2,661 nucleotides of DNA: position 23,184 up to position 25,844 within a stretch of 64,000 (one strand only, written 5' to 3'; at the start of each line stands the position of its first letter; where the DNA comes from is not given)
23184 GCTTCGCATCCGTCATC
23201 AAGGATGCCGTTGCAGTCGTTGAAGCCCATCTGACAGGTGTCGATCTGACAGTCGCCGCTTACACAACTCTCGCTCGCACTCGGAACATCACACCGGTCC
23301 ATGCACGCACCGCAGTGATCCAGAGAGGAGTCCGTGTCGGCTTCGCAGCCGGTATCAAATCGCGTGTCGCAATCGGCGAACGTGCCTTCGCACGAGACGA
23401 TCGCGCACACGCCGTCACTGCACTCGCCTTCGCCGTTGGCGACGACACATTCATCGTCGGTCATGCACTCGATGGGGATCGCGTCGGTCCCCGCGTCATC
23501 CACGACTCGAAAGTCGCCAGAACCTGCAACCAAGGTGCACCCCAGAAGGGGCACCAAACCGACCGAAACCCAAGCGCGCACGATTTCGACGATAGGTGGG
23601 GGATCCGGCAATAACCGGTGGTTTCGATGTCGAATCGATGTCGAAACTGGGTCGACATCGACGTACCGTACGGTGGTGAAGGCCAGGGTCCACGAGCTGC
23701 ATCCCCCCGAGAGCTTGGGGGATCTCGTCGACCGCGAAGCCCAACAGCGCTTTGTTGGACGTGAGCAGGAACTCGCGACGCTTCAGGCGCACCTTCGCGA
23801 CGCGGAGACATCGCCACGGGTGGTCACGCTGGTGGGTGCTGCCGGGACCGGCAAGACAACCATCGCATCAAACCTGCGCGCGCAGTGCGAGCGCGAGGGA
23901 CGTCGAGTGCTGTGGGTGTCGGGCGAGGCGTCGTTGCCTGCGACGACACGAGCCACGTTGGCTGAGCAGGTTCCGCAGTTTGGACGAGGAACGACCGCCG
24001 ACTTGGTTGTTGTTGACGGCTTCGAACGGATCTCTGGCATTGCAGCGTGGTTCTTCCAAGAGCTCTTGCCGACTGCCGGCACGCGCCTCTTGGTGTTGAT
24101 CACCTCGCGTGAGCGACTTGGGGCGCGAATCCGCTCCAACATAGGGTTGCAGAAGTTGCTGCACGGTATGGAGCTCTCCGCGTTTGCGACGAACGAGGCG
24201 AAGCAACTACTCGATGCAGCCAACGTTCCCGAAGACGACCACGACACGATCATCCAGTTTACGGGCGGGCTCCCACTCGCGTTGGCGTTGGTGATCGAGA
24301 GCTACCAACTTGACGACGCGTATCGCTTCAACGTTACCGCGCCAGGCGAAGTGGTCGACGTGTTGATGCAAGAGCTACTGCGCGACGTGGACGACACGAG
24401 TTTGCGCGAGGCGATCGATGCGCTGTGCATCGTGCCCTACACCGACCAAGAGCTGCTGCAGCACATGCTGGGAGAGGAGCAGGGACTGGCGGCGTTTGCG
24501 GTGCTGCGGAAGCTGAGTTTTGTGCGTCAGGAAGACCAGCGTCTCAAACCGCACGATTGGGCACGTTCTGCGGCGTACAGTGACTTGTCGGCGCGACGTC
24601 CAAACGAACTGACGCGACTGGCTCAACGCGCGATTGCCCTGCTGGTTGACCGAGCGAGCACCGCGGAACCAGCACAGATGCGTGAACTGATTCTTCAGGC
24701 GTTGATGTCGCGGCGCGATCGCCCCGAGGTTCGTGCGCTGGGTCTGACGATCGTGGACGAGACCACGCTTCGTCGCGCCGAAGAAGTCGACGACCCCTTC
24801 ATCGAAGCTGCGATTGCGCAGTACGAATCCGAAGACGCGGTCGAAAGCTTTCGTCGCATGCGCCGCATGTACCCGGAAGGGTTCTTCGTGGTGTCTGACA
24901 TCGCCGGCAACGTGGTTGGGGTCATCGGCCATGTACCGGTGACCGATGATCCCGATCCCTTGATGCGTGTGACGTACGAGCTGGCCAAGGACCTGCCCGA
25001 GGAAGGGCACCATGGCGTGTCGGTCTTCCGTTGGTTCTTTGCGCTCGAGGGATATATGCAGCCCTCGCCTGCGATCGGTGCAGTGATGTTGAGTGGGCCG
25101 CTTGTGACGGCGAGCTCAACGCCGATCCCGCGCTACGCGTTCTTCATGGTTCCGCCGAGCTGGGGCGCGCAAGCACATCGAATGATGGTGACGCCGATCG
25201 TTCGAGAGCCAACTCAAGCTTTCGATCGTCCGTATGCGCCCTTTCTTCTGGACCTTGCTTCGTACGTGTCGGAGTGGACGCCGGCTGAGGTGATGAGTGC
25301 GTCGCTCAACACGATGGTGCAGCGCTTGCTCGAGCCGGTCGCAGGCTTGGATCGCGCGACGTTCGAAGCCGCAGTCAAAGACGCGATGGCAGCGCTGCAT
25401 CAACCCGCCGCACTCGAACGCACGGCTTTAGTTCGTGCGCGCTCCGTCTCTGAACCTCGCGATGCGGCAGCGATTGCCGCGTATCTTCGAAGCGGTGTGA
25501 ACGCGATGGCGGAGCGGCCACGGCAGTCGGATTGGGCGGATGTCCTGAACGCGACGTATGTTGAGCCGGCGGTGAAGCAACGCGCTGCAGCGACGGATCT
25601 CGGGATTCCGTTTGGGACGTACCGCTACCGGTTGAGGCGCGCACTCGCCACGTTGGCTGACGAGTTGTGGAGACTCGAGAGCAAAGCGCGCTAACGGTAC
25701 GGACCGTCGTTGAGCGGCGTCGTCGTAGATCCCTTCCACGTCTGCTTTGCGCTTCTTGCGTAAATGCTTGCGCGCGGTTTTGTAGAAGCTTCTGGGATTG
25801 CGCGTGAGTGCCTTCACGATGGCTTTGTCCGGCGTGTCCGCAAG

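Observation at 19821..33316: Recurring cassette of a TPR-like membrane-anchored protein paired with a giant secreted Cys-rich repeat lipoprotein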

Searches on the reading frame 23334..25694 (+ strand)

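Call 5: search_protein_families(library=pfam, proteins=[window:23334-25694:+], max_evalue=0.01)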
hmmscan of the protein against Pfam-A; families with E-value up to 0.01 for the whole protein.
window:23334-25694:+ (786 aa): 11 families
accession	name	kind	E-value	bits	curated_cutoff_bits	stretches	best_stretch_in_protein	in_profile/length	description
PF13191.12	AAA_16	-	1.2e-11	45.8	32.6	1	139-212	1-72/167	AAA ATPase domain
PF25199.1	nSTAND_NTPase5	-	5e-11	43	34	1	138-261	16-135/145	Novel STAND NTPase 5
PF13604.12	AAA_30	-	2.4e-06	27.9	27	1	154-198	10-55/191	AAA domain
PF00931.28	NB-ARC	-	2.7e-05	24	23.5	1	144-186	2-46/248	NB-ARC domain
PF13401.12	AAA_22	-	6.7e-05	23.6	27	1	160-212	4-53/130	AAA domain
PF00448.28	SRP54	-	0.0012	18.9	22.7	1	161-221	1-56/196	SRP54-type protein, GTPase domain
PF20720.3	nSTAND3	-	0.0013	18.9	27.2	1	161-196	17-52/155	Novel STAND NTPase 3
PF09848.15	SLFN-g3_helicase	-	0.0017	18.1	24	1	162-213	2-55/354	Schlafen group 3, DNA/RNA helicase domain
PF13481.12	AAA_25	-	0.0021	18.1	27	1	163-227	35-107/195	AAA domain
PF01637.24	ATPase_2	-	0.003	17.8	33.2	0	140-195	1-54/225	ATPase domain predominantly from Archaea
PF01656.29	CbiA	-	0.0081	16.6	25.4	0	168-240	6-65/125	CobQ/CobB/MinD/ParA nucleotide binding domain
